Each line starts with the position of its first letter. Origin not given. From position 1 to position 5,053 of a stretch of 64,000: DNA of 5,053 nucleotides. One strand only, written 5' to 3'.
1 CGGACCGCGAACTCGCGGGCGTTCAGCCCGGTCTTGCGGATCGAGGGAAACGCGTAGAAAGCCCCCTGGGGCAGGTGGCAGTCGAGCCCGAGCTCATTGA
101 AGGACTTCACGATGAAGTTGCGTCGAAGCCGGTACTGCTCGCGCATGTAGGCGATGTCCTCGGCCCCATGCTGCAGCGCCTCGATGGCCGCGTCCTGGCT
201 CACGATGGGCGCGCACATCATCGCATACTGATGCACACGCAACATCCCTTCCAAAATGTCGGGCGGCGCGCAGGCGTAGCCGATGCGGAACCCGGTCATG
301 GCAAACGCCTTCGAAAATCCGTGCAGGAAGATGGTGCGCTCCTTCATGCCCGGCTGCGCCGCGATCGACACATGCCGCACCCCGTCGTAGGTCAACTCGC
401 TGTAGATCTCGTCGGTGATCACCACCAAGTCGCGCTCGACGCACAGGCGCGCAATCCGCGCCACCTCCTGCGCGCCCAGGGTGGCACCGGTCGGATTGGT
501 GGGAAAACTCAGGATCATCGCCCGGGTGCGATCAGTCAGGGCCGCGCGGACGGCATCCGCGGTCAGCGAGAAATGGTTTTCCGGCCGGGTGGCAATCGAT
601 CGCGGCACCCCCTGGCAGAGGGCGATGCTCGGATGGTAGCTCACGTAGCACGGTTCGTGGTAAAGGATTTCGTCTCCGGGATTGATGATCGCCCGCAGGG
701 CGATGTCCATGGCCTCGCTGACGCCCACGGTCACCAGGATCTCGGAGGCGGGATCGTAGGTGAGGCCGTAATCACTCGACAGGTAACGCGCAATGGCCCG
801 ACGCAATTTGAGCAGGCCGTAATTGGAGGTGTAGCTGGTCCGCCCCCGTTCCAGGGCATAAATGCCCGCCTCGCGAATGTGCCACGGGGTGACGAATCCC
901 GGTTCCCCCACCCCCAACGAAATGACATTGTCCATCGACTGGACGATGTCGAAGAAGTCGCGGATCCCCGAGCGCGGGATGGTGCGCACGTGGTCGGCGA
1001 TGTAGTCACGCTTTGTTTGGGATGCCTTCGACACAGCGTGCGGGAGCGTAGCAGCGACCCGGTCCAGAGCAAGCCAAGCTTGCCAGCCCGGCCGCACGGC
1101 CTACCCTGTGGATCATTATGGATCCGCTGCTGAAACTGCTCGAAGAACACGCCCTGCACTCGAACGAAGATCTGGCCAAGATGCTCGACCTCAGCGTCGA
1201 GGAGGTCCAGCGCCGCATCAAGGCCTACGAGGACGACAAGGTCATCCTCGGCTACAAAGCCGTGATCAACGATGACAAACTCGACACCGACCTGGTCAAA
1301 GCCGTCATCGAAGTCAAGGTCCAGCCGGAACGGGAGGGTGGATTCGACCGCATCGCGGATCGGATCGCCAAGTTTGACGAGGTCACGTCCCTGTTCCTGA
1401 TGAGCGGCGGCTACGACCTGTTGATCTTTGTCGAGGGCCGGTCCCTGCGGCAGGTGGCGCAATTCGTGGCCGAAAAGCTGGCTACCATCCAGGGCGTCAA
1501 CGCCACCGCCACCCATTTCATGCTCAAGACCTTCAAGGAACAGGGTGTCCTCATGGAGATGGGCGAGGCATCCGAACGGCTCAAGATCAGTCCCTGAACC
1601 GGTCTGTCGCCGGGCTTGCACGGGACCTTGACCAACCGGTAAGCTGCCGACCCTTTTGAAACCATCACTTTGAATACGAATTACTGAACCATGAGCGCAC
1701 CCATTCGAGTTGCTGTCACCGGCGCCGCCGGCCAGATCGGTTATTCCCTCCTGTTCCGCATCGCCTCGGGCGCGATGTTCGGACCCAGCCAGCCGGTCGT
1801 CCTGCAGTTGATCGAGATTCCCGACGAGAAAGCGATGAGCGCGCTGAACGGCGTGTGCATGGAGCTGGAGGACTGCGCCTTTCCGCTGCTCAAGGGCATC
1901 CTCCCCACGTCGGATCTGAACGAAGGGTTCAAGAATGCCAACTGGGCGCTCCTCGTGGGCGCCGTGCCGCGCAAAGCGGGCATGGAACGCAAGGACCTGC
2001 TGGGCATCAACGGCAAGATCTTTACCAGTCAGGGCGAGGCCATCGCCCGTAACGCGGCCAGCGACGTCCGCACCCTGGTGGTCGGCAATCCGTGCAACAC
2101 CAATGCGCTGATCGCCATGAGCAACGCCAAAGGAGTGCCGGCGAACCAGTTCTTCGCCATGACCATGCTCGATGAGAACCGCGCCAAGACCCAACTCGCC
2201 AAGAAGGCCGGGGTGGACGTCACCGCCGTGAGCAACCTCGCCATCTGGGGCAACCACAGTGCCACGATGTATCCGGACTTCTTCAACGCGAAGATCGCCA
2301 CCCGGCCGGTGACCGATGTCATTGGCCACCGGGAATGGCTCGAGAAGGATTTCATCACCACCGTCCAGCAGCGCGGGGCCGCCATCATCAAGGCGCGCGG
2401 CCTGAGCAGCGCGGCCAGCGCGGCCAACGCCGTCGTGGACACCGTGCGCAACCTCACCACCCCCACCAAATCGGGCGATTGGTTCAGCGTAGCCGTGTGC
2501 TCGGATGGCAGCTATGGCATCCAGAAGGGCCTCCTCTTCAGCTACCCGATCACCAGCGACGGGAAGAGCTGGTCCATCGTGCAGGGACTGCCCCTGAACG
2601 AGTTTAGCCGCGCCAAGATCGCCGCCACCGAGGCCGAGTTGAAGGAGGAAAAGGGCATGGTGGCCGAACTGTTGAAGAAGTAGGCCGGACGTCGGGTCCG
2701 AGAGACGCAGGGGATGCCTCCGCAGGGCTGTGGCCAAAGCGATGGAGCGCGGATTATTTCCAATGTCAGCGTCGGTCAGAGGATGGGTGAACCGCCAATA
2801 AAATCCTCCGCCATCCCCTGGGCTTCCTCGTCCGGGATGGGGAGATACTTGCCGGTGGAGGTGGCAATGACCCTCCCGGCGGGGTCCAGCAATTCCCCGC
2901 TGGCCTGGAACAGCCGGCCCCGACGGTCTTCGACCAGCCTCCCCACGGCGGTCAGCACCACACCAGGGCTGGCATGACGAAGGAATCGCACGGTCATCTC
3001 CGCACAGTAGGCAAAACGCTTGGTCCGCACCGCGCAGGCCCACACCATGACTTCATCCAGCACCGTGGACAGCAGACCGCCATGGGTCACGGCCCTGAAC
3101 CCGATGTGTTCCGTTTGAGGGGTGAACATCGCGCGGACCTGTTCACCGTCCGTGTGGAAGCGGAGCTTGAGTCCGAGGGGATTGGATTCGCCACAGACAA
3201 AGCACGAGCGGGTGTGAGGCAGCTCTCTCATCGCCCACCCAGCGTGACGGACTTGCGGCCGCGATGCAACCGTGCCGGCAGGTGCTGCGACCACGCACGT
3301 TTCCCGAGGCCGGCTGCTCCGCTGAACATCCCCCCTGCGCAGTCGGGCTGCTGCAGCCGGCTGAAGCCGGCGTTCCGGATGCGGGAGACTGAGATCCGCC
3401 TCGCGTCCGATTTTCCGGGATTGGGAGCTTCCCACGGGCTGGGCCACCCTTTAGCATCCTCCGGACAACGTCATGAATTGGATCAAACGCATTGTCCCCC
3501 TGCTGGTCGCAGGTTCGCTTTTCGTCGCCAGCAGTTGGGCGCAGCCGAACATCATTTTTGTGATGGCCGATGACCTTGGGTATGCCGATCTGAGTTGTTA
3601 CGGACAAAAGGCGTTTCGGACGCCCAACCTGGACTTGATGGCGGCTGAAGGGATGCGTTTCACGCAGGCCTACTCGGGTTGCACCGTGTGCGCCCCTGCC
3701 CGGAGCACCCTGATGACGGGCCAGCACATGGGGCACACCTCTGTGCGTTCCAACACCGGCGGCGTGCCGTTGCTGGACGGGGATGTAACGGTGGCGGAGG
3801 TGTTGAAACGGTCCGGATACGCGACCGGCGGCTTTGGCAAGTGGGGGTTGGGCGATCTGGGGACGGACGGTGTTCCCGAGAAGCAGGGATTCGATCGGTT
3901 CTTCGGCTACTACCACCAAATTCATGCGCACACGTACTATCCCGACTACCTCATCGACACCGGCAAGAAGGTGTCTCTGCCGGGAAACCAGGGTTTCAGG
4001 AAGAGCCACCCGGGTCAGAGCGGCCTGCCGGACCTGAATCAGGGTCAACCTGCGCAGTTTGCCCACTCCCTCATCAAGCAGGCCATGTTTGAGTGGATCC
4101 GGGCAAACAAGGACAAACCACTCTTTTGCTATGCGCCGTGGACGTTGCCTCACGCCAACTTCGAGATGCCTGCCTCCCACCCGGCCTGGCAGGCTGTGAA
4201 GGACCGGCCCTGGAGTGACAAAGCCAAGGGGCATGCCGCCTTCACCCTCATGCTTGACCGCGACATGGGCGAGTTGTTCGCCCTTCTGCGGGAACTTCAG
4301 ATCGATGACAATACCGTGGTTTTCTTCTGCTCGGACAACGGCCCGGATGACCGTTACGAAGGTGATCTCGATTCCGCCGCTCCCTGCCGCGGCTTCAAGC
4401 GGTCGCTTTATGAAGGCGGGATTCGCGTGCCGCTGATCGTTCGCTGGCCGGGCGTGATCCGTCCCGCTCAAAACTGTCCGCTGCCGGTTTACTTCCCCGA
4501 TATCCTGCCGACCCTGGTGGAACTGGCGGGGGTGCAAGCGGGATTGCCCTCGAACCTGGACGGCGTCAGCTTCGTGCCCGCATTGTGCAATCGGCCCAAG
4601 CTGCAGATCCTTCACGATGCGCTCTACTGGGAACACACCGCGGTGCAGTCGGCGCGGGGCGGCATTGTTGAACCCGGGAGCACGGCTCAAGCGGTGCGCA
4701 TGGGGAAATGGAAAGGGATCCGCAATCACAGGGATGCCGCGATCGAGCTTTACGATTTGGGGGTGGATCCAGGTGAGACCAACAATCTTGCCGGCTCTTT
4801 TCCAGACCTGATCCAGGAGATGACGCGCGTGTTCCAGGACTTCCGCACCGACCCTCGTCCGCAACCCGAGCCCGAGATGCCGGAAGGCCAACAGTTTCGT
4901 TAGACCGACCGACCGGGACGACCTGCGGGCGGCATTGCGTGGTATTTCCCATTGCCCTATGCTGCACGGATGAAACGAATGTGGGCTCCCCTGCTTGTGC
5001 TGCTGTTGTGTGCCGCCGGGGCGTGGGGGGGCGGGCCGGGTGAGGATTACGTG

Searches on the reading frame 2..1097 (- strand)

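Call 12: search_protein_families(library=pfam, max_evalue=0.001, proteins=[window:2-1097:-])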
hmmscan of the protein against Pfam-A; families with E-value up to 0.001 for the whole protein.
window:2-1097:- (365 aa): 5 families
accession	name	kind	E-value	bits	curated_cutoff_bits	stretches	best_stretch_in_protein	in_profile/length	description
PF00155.27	Aminotran_1_2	-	4.8e-58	197.5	19.7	1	57-359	2-314/361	Aminotransferase class I and II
PF00266.25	Aminotran_5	-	5.2e-05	22.8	21.5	1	116-229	60-175/371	Aminotransferase class-V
PF01041.23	DegT_DnrJ_EryC1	-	0.00011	22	19.8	1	126-229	48-145/360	DegT/DnrJ/EryC1/StrS aminotransferase family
PF01053.26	Cys_Met_Meta_PP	-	0.00011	21.4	27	1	123-231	74-175/381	Cys/Met metabolism PLP-dependent enzyme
PF01212.27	Beta_elim_lyase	-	0.00096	19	27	0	74-229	14-168/288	Beta-eliminating lyase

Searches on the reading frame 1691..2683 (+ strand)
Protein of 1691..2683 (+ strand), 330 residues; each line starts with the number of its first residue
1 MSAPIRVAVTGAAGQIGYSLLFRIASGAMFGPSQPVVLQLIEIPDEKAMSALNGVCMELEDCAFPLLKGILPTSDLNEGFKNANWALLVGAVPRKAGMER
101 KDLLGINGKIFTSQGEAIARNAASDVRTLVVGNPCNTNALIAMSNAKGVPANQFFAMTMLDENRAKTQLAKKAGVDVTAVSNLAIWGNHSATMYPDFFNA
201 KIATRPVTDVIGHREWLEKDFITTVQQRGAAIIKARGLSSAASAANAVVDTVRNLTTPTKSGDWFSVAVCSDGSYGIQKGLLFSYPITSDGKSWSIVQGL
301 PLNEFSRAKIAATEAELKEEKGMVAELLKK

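Call 12: search_protein_families(library=pfam, max_evalue=0.001, proteins=[window:1691-2683:+])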
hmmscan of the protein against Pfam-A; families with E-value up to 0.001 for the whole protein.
window:1691-2683:+ (330 aa): 2 families
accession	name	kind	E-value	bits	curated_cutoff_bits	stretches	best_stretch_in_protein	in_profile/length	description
PF02866.23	Ldh_1_C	-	4.6e-44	150.9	22.6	1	158-324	1-170/174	lactate/malate dehydrogenase, alpha/beta C-terminal domain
PF00056.29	Ldh_1_N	-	8.9e-32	110.5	27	1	6-149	2-135/141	lactate/malate dehydrogenase, NAD binding domain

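Call 46: find_encoding_contigs(protein=window:1691-2683:+, flank=10000, max_places=3)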
Protein window:1691-2683:+ (330 aa): no gene with exactly this product is on record in the collection.

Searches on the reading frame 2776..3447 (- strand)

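Call 12: search_protein_families(library=pfam, max_evalue=0.001, proteins=[window:2776-3447:-])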
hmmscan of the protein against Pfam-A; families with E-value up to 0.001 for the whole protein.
window:2776-3447:- (223 aa): 1 family
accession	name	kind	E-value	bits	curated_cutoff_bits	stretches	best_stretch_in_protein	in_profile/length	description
PF03061.28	4HBT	-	0.00043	21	20.6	1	120-173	3-58/79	Thioesterase superfamily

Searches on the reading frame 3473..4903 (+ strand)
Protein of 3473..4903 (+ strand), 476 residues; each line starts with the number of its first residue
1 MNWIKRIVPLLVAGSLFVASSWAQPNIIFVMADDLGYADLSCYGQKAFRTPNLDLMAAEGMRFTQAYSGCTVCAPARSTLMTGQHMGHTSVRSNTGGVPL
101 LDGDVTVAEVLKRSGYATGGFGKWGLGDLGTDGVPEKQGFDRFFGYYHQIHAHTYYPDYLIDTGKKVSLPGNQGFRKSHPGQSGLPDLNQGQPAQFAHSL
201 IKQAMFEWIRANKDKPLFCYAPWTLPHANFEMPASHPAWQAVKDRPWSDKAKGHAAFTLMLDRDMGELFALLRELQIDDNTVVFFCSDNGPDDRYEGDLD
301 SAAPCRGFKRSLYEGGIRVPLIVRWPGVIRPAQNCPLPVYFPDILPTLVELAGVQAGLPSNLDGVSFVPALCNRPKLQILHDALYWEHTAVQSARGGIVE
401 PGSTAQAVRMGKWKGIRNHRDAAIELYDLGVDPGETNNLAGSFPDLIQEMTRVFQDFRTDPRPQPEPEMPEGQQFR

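Call 12: search_protein_families(library=pfam, max_evalue=0.001, proteins=[window:3473-4903:+])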
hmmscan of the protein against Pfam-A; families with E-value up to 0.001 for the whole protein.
window:3473-4903:+ (476 aa): 3 families
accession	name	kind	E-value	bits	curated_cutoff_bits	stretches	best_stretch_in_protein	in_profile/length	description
PF00884.28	Sulfatase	-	1.6e-49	169.3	25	1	25-354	1-301/301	Sulfatase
PF16347.10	SGSH_C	-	2.2e-15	57.6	29.3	1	309-442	8-134/154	N-sulphoglucosamine sulphohydrolase, C-terminal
PF01663.27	Phosphodiest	-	1.1e-05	25.7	23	0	49-95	19-66/342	Type I phosphodiesterase / nucleotide pyrophosphatase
